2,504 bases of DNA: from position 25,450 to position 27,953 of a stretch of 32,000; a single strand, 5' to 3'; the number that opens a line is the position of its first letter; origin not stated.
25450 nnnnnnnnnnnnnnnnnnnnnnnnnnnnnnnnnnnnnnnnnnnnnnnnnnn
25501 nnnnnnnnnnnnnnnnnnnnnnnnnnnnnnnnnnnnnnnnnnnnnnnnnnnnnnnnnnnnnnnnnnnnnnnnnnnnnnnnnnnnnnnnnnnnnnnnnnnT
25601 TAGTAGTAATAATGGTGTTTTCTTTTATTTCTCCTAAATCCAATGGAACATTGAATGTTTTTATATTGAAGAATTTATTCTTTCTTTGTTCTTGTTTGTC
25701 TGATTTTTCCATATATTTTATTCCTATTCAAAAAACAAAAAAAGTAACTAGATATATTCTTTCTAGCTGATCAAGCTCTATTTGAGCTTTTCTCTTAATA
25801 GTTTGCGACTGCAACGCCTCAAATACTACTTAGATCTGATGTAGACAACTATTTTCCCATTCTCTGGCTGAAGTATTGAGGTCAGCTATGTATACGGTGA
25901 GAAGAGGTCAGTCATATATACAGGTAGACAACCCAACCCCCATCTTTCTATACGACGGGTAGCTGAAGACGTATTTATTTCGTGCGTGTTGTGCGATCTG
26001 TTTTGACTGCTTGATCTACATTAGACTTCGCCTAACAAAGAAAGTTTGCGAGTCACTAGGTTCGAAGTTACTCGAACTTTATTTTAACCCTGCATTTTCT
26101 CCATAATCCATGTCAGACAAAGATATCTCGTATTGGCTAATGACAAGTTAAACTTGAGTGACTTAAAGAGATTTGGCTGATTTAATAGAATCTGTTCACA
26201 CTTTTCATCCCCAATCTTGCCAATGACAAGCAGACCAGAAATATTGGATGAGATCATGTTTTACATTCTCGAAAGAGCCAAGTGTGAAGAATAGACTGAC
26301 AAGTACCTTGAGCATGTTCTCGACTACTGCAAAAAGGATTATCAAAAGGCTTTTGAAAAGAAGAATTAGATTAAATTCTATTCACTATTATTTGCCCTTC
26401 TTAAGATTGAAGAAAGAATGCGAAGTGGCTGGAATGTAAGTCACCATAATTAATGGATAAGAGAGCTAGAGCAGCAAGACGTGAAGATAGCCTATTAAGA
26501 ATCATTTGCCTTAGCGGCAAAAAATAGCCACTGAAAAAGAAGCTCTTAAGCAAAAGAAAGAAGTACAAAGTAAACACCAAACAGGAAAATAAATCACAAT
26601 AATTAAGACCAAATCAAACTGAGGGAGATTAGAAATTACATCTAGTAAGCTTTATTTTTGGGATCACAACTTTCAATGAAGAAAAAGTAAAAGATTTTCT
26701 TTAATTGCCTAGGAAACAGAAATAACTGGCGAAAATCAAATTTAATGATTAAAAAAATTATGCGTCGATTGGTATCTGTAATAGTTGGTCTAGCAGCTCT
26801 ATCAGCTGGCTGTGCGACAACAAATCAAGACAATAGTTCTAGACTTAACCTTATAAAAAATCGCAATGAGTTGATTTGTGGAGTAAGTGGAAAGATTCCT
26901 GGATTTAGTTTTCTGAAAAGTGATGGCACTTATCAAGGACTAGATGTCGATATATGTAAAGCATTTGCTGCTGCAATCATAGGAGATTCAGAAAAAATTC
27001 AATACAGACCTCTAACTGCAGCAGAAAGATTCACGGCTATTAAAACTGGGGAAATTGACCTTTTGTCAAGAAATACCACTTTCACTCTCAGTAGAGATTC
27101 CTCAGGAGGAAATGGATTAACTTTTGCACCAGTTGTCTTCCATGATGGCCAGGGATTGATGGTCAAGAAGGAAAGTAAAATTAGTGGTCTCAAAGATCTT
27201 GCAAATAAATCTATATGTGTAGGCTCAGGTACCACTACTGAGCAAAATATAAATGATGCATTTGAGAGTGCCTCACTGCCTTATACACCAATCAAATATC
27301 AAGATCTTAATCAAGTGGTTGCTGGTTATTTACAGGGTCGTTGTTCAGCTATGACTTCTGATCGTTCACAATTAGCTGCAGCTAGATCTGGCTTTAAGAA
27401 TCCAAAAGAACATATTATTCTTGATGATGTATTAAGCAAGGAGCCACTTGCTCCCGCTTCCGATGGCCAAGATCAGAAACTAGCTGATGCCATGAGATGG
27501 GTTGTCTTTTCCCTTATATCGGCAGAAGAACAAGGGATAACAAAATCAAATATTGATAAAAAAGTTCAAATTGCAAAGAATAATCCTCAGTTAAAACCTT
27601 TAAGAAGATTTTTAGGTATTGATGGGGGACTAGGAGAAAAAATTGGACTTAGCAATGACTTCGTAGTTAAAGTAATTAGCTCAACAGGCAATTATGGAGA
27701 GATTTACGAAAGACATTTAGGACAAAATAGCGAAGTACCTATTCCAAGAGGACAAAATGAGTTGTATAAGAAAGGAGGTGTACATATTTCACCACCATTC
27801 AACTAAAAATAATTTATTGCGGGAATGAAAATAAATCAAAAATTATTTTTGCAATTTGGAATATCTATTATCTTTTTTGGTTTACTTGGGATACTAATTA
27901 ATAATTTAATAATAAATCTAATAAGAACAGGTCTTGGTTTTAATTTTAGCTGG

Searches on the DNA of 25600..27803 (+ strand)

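Call 5: search_rna_families(source=window, start=25600, end=26850, threshold=evalue, max_evalue=10, show_alignments=3)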
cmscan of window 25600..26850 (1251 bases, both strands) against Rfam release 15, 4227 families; matches with E-value up to 10: 2.
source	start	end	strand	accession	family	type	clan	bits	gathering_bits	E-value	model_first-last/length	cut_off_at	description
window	26212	26397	-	RF01245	snR9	Gene; snRNA; snoRNA; HACA-box;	CL00036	17.7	58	6.3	1-187/187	no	Small nucleolar RNA snR9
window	26789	26843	-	RF00439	SNORD87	Gene; snRNA; snoRNA; CD-box;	-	16.2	50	8.3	1-85/85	no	Small nucleolar RNA SNORD87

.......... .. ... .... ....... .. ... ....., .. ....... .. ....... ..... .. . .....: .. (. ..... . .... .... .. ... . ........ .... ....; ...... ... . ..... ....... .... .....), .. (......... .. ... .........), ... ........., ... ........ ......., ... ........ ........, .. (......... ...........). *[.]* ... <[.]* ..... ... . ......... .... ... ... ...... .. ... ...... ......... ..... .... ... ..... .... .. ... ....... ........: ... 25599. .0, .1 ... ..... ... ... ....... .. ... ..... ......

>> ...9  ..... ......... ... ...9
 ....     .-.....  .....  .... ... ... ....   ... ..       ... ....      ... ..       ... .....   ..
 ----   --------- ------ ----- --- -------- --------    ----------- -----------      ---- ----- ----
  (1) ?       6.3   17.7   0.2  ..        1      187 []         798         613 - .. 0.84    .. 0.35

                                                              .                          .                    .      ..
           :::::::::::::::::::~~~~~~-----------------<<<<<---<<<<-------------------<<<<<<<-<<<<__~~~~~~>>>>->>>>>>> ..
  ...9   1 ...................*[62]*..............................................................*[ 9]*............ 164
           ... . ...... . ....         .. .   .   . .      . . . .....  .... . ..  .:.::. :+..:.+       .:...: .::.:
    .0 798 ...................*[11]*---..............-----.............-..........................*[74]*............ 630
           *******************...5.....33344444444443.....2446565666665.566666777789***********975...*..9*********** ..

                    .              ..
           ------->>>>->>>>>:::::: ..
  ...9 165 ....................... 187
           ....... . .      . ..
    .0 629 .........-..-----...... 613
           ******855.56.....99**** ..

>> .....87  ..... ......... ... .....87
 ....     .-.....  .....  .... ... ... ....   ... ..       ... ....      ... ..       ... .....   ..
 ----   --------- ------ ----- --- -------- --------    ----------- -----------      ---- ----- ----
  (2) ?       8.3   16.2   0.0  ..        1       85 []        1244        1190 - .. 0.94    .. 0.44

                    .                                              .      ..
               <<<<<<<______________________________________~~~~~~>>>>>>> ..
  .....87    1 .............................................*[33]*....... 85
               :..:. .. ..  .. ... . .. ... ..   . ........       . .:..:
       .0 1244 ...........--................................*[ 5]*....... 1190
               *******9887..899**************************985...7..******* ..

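Call 17: search_dna_similar(query=window:25713-26649:+, collection=phages, mode=distant, max_evalue=0.001)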
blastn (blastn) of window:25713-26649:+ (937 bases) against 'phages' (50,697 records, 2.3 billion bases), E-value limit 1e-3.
No match.

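Call 18: search_rna_families(sources=[L001, L002, L003, L005], threshold=gathering)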
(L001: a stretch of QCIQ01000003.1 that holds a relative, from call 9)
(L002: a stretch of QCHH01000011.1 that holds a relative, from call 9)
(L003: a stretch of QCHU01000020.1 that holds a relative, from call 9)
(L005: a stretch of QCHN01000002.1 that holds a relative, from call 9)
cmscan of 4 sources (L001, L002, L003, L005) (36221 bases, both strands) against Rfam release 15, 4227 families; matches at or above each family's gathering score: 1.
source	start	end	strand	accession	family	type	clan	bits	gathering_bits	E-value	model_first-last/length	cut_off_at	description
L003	8436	8497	-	RF01704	Glutamine-II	Cis-reg; riboswitch;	-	57.9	33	1.2e-11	1-60/60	no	Glutamine-II riboswitch aptamer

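Call 34: search_dna_similar(query=window:25800-26100:+, collection=phages, mode=distant, max_evalue=10, max_rows=30)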
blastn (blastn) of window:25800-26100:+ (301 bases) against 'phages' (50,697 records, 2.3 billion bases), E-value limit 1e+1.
No match.

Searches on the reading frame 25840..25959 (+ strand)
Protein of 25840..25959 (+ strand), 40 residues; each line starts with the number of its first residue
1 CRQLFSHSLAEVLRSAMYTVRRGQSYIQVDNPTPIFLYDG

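Call 35: search_dna_similar(query=window:25852-25959:+, collection=phages, mode=protein, max_evalue=10, max_rows=30)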
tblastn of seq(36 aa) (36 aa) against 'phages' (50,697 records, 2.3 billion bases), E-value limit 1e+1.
No match.

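Call 55: search_protein_families(library=pfam, max_evalue=10, proteins=[window:25840-25959:+])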
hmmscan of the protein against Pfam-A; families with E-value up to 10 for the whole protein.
seq(40 aa): 0 families

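Call 56: search_protein_families(library=phrogs, max_evalue=10, proteins=[window:25840-25959:+])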
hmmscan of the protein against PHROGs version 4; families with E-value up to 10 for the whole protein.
seq(40 aa): 1 family
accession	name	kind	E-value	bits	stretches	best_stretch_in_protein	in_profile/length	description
phrog_33986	-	unknown function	0.17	13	1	18-35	29-46/56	-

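Call 80: search_protein_representatives(protein=window:25840-25959:+)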
Query: 40 residues. Proteins with E-value up to 0.001 (for the whole library): 1; up to 1e-10: 0; up to 1e-30: 0. The best 1 are listed.
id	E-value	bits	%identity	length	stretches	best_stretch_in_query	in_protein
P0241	1.8e-08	49.1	38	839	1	16-36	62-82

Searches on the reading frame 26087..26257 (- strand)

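Call 55: search_protein_families(library=pfam, max_evalue=10, proteins=[window:26087-26257:-])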
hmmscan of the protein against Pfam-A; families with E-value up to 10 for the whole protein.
seq(57 aa): 0 families

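Call 56: search_protein_families(library=phrogs, max_evalue=10, proteins=[window:26087-26257:-])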
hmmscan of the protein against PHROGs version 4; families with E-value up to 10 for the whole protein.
seq(57 aa): 1 family
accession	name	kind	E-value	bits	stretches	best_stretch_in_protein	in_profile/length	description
phrog_27972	-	unknown function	0.31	11.1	1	15-53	43-80/290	-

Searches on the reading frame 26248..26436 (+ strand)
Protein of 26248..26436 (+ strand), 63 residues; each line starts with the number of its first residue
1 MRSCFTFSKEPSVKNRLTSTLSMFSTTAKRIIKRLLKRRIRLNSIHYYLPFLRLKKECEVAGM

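Call 55: search_protein_families(library=pfam, max_evalue=10, proteins=[window:26248-26436:+])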
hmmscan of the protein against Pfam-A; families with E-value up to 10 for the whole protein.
seq(63 aa): 1 family
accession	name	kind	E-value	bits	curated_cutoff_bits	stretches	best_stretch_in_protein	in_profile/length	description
PF25213.1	HVO_A0261_N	-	0.16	12.3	35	1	8-39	21-52/86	HVO_A0261 N-terminal domain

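Call 56: search_protein_families(library=phrogs, max_evalue=10, proteins=[window:26248-26436:+])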
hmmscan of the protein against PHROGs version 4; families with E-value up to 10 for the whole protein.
seq(63 aa): 1 family
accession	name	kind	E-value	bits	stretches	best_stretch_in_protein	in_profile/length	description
phrog_28204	-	unknown function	0.037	15.4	1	8-58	35-85/95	-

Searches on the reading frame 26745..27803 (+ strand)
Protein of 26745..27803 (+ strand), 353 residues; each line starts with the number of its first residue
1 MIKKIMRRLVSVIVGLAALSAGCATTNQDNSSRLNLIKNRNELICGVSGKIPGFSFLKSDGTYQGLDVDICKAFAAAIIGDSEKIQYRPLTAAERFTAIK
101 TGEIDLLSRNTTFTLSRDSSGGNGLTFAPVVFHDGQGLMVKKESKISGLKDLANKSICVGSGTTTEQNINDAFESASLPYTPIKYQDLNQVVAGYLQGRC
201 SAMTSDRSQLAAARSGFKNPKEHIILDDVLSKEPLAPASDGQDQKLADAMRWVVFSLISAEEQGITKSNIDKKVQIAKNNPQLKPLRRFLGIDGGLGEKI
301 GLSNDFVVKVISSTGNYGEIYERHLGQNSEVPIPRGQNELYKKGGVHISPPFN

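Call 9: find_related_loci(query=window:26745-27803:+, collection=genome_contigs, flank=4000)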
Query window:26745-27803:+ (353 aa) in genome_contigs; peptide patterns used: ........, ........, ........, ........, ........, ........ (x = any residue, [..] = any of these).
600 stretches matched a pattern (row limit reached: there are more); 574 encode a relative of the query (tblastn E <= 1e-3); the best 80 are kept; 80 distinct loci.
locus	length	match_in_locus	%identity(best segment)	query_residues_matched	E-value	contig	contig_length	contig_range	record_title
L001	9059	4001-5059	97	1-353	0e+0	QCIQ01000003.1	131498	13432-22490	Prochlorococcus sp. AG-402-M18 Ga0115746_103, whole genome shotgun sequence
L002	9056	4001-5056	96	2-353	0e+0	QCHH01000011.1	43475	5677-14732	Prochlorococcus sp. AG-402-A08 Ga0171851_111, whole genome shotgun sequence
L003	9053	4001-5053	97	3-353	0e+0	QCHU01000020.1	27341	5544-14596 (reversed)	Prochlorococcus sp. AG-402-G19 Ga0171863_120, whole genome shotgun sequence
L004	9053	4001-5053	93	3-353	0e+0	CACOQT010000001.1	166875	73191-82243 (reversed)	MAG: uncultured Prochlorococcus sp. isolate AH-324-J21 genome assembly, contig: AH-324-J21_NODE_1, whole genome shotgun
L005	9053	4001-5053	93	3-353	0e+0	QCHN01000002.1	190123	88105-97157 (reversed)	Prochlorococcus sp. AG-402-C09 Ga0171856_102, whole genome shotgun sequence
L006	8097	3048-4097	83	4-353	0e+0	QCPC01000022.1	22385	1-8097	Prochlorococcus sp. AG-436-C13 Ga0171964_122, whole genome shotgun sequence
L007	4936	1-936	93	42-353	0e+0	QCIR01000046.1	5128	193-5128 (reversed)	Prochlorococcus sp. AG-402-M23 Ga0115747_146, whole genome shotgun sequence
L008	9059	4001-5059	80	1-353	0e+0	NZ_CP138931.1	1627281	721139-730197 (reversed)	Prochlorococcus marinus str. SS51 chromosome, complete genome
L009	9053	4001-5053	78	3-353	0e+0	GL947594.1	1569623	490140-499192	MAG: Prochlorococcus marinus bv. HNLC1 genomic scaffold scf_0001.HNLC1, whole genome shotgun sequence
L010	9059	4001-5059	78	1-353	0e+0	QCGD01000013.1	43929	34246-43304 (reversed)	Prochlorococcus sp. AG-363-P06 Ga0115823_113, whole genome shotgun sequence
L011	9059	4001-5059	78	1-353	0e+0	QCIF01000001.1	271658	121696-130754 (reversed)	Prochlorococcus sp. AG-402-K10 Ga0115735_101, whole genome shotgun sequence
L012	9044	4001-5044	76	6-353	0e+0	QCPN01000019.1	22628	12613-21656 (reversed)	Prochlorococcus sp. AG-436-O09 Ga0171975_119, whole genome shotgun sequence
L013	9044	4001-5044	76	6-353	0e+0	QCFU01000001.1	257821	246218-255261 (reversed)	Prochlorococcus sp. AG-363-M21 Ga0115814_101, whole genome shotgun sequence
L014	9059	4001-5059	94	1-353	0e+0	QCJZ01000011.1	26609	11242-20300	Prochlorococcus sp. AG-409-J03 Ga0171887_111, whole genome shotgun sequence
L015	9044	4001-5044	75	6-353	0e+0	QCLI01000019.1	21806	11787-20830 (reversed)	Prochlorococcus sp. AG-412-P08 Ga0171913_119, whole genome shotgun sequence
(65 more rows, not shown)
